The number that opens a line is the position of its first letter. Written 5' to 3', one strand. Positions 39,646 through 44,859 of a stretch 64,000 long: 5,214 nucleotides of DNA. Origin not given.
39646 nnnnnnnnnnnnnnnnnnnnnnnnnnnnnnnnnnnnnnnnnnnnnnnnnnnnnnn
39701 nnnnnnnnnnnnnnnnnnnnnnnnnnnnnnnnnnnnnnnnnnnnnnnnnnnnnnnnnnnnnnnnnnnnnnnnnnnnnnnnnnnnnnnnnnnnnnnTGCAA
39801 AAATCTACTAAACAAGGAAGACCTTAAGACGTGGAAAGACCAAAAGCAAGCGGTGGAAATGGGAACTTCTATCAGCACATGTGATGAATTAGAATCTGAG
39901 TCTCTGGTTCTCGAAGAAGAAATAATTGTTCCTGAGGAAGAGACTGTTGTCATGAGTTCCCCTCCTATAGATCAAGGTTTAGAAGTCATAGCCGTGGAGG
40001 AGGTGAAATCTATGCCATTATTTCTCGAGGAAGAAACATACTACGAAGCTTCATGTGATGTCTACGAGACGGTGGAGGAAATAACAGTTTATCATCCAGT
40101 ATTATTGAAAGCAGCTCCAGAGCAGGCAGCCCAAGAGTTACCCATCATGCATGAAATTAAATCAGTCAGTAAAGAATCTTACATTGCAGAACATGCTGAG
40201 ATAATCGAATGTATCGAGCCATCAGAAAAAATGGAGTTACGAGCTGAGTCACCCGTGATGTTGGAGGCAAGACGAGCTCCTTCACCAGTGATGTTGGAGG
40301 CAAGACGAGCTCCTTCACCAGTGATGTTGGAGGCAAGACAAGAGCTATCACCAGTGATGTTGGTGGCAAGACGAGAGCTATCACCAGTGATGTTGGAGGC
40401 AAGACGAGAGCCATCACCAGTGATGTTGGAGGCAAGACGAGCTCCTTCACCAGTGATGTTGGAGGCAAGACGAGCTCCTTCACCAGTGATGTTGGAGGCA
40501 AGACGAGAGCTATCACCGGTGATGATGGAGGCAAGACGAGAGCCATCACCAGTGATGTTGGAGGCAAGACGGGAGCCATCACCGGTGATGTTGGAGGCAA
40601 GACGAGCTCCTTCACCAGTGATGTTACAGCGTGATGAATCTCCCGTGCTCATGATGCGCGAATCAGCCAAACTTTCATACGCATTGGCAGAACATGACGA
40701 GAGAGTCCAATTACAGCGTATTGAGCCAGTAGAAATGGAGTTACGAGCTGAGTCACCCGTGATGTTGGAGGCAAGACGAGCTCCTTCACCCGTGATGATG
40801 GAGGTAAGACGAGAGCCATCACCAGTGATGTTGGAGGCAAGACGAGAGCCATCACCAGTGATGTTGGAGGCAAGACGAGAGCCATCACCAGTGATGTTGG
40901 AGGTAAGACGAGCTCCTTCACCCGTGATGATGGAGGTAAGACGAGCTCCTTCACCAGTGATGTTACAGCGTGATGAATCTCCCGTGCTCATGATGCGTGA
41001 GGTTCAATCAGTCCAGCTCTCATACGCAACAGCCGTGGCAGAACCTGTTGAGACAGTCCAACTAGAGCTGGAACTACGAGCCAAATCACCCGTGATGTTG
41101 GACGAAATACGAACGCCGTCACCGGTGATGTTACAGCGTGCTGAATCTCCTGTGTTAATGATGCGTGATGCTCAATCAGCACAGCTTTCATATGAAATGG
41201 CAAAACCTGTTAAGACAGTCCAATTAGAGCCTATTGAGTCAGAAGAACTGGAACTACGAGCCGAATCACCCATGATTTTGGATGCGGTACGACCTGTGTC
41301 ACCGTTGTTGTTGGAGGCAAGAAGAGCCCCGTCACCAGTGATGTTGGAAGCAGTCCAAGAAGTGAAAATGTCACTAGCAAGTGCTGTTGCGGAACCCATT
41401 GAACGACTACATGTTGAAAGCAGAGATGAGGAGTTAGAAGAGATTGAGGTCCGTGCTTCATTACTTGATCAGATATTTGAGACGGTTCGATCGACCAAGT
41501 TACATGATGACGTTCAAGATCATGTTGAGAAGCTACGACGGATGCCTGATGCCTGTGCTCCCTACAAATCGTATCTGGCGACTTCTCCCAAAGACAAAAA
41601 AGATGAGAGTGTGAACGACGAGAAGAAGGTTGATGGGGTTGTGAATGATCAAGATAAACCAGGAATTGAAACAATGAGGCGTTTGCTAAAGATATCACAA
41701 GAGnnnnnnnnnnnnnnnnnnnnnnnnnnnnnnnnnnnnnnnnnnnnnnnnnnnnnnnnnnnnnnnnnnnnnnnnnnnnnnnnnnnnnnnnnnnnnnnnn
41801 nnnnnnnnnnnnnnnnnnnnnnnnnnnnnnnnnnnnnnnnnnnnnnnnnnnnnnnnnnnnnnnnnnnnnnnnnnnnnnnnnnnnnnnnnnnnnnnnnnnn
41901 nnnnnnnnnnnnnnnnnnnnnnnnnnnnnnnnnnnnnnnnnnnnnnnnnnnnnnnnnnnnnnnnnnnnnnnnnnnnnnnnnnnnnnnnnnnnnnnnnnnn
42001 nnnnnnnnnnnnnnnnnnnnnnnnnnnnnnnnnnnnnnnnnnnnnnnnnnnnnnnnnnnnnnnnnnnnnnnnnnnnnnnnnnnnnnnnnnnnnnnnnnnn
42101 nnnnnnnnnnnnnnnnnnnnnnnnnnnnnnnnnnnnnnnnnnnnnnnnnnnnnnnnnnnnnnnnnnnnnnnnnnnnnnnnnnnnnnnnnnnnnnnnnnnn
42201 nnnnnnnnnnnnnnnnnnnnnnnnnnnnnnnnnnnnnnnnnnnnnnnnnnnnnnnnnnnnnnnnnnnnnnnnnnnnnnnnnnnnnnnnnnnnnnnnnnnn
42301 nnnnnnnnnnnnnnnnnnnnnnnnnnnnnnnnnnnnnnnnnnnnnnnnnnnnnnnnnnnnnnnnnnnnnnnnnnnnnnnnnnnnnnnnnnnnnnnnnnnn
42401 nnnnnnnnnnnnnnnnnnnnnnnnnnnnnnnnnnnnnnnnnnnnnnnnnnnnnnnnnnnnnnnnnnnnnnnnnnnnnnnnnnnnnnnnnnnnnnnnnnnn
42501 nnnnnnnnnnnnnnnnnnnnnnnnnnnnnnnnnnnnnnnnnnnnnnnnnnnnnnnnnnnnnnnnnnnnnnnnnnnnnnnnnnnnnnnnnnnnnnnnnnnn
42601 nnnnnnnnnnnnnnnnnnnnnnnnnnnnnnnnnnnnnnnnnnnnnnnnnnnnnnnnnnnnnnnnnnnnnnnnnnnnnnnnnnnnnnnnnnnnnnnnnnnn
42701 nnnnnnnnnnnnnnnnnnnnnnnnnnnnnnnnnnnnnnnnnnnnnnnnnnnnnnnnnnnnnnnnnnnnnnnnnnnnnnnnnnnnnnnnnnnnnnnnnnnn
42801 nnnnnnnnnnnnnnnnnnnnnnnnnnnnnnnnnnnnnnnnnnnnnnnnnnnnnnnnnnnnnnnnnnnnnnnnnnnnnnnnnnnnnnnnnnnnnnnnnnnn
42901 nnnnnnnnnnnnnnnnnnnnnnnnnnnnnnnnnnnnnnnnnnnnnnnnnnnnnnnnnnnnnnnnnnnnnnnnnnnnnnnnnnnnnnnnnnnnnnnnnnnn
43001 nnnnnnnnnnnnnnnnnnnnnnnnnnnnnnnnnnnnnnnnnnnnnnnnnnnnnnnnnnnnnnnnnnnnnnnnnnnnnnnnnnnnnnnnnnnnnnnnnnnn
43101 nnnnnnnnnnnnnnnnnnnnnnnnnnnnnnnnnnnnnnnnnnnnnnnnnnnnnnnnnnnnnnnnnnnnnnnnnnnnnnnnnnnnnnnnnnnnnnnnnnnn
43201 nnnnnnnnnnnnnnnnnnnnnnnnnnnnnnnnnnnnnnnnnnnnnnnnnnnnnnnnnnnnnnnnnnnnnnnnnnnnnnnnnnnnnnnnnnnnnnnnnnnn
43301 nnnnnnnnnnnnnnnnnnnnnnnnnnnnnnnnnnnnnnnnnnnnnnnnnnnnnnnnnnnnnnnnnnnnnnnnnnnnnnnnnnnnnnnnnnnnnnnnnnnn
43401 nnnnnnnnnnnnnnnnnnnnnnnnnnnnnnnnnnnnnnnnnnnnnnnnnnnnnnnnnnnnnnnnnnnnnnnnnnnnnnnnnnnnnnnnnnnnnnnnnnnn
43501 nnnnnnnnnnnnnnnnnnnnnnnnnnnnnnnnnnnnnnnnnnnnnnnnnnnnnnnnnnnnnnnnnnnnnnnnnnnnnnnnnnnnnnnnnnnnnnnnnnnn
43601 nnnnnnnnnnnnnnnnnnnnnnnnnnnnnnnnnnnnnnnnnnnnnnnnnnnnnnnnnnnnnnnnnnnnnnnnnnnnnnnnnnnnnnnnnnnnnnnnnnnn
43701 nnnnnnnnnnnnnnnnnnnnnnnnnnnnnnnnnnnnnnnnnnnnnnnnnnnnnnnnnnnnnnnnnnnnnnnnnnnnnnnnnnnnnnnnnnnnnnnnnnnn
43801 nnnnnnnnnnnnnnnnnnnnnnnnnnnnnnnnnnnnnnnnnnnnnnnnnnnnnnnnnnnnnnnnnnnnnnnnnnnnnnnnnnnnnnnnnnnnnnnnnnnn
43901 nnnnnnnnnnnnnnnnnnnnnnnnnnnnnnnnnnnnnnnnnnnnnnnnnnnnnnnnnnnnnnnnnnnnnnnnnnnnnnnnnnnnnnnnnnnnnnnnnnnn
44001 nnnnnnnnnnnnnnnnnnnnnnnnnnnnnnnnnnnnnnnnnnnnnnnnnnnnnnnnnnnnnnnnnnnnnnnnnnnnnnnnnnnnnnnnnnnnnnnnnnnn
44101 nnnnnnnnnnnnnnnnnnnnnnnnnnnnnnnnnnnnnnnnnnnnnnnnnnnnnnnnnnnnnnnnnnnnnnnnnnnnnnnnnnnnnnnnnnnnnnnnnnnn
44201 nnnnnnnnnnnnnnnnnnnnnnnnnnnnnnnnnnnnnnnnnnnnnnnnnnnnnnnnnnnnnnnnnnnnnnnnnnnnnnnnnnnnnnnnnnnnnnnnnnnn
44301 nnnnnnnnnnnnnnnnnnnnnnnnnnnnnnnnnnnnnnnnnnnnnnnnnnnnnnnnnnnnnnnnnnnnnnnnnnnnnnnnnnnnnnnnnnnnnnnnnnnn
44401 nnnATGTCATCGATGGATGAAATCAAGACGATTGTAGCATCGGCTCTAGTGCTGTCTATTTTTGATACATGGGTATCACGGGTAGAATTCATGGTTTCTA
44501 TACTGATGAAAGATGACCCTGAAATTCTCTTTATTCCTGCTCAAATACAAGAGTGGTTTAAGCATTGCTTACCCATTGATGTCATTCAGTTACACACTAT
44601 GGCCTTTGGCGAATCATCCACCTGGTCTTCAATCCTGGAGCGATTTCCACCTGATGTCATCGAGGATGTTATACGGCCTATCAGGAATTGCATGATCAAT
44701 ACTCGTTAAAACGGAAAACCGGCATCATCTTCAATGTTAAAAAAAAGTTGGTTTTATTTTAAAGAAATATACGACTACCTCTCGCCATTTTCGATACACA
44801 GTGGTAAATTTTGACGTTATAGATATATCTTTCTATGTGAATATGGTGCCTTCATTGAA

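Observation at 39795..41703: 1.9-kb exon made almost entirely of tandem 11-residue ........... repeats with higher-order periodicity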

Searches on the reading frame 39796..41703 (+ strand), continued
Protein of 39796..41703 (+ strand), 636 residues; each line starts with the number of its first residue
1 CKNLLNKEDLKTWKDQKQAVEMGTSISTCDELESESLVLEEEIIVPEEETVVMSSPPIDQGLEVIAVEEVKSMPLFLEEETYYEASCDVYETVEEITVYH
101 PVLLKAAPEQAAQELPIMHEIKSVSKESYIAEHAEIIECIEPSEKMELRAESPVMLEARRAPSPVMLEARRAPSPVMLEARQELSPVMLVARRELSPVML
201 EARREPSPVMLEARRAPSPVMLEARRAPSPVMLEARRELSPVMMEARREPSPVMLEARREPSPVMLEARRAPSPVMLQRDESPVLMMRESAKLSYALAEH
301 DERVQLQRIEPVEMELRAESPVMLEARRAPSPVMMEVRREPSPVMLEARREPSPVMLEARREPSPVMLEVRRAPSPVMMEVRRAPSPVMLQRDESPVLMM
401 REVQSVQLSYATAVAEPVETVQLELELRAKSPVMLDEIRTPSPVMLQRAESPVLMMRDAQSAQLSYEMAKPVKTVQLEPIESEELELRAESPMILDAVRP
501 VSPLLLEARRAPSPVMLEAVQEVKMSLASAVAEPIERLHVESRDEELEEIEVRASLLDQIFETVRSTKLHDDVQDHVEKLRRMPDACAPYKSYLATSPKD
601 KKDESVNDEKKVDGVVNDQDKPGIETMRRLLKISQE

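Call 75: search_solved_structures(query=P0027, max_evalue=0.001, show_alignments=1)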
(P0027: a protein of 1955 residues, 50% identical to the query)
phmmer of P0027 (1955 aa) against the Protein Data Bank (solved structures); distinct sequences matched with E-value up to 0.001: 45.
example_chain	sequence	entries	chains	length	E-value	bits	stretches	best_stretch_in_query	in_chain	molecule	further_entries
11jf_P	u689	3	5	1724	1.8e-176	592.6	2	95-887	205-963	Protein mono-ADP-ribosyltransferase PARP4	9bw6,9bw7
8sx1_A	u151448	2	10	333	1.3e-71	245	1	135-461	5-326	Protein mono-ADP-ribosyltransferase PARP4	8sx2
8swy_A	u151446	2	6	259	2.8e-48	167.6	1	257-461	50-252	Protein mono-ADP-ribosyltransferase PARP4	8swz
6i8m_A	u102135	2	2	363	1.4e-16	62.6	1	163-432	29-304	Poly [ADP-ribose] polymerase 1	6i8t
1a26_A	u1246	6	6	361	1.7e-16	62.3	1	163-432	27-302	POLY (ADP-RIBOSE) POLYMERASE | POLY(ADP-RIBOSE) POLYMERASE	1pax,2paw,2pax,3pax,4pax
1efy_A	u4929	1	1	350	3.2e-16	61.4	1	169-432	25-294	POLY (ADP-RIBOSE) POLYMERASE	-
4und_A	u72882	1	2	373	5.3e-16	60.6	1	163-433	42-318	POLY [ADP-RIBOSE] POLYMERASE 1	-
4dqy_C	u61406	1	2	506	6.5e-16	60.3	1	137-433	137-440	Poly [ADP-ribose] polymerase 1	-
4hhy_A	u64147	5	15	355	6.6e-16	60.3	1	164-433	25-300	Poly [ADP-ribose] polymerase 1 | Poly [ADP-ribose] polymerase 1, processed C-terminus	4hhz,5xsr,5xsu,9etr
7aaa_A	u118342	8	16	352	6.9e-16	60.3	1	166-433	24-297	Poly [ADP-ribose] polymerase 1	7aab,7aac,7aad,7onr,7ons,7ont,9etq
8hlr_A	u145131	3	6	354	7.4e-16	60.2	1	170-433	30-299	Poly [ADP-ribose] polymerase 1, processed C-terminus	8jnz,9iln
5xst_A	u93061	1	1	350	7.4e-16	60.2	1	170-433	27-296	Poly [ADP-ribose] polymerase 1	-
6vkk_A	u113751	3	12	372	7.5e-16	60.1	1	164-433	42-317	Poly [ADP-ribose] polymerase 1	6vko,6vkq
4rv6_A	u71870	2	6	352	7.6e-16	60.1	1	171-433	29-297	Poly [ADP-ribose] polymerase 1 | POLY ADP-RIBOSE POLYMERASE 1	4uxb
4l6s_A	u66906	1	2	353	7.6e-16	60.1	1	171-433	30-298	Poly [ADP-ribose] polymerase 1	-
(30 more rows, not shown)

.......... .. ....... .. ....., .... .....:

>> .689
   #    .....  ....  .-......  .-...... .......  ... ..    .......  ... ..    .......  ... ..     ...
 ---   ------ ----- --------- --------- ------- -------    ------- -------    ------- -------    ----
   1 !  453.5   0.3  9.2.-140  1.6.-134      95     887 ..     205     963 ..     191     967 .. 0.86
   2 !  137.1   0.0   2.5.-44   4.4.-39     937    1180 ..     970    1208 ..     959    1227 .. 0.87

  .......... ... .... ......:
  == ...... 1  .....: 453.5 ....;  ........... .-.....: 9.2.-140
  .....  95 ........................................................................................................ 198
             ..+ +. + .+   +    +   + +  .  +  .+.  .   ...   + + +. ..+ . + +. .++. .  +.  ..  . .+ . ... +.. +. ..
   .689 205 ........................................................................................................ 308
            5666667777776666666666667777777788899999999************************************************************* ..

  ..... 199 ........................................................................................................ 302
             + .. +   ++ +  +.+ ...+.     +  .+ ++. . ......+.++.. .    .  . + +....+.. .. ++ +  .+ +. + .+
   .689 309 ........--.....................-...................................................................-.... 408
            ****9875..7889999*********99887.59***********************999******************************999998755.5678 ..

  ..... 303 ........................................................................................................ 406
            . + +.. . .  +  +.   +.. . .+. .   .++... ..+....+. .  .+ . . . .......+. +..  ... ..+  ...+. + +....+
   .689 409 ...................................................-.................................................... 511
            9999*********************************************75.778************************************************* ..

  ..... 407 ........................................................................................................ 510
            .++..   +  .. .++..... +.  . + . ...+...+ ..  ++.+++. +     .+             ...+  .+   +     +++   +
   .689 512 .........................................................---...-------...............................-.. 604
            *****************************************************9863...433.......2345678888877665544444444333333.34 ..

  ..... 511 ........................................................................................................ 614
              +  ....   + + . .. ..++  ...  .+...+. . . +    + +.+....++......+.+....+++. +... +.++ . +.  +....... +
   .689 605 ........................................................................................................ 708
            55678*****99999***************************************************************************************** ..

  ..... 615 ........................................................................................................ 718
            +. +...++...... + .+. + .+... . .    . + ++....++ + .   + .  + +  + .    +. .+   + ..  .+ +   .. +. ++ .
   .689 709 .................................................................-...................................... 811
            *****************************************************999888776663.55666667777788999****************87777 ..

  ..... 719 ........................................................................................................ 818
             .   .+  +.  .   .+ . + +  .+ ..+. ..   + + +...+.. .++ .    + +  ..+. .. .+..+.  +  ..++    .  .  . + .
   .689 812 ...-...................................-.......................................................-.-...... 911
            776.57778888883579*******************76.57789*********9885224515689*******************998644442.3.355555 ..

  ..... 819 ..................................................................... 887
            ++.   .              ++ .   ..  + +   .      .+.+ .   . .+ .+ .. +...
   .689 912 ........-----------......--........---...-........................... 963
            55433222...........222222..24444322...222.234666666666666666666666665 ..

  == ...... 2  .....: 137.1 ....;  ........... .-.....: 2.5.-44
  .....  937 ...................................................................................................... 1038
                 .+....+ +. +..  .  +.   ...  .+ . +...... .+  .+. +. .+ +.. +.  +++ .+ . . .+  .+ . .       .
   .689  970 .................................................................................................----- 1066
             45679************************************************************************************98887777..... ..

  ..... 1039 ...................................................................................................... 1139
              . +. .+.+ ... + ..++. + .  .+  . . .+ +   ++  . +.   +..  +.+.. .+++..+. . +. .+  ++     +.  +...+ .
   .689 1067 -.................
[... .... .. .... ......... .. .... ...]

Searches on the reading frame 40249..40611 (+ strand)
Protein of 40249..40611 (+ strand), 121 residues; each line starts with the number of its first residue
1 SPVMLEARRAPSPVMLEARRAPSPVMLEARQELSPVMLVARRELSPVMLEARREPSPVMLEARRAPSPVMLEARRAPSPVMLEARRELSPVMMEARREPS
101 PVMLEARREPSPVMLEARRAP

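Call 59: search_protein_families(library=pfam, proteins=[window:40249-40611:+], max_evalue=0.01)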
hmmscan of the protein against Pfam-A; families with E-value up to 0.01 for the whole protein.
seq(121 aa): 3 families
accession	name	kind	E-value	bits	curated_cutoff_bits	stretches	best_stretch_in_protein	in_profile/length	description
PF16058.10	Mucin-like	-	2.7e-07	31.3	28.7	1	50-112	7-69/94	Mucin-like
PF15230.11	SRRM_C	-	6e-05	24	27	0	7-23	40-56/67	Serine/arginine repetitive matrix protein C-terminus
PF02604.26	PhdYeFM_antitox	-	0.0022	18.2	29.8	0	83-116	8-41/74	Antitoxin Phd_YefM, type II toxin-antitoxin system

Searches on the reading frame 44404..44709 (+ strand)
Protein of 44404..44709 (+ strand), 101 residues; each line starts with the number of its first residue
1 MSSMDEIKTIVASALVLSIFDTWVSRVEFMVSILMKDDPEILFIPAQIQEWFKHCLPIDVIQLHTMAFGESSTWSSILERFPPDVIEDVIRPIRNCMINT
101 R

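Call 7: search_protein_families(library=pfam, proteins=[window:44404-44709:+], max_evalue=0.01)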
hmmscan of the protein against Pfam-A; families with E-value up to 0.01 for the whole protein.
window:44404-44709:+ (101 aa): 0 families

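Call 18: search_solved_structures(query=window:44404-44706:+, max_evalue=1, show_alignments=2)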
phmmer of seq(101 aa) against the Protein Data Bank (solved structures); distinct sequences matched with E-value up to 1: 0.
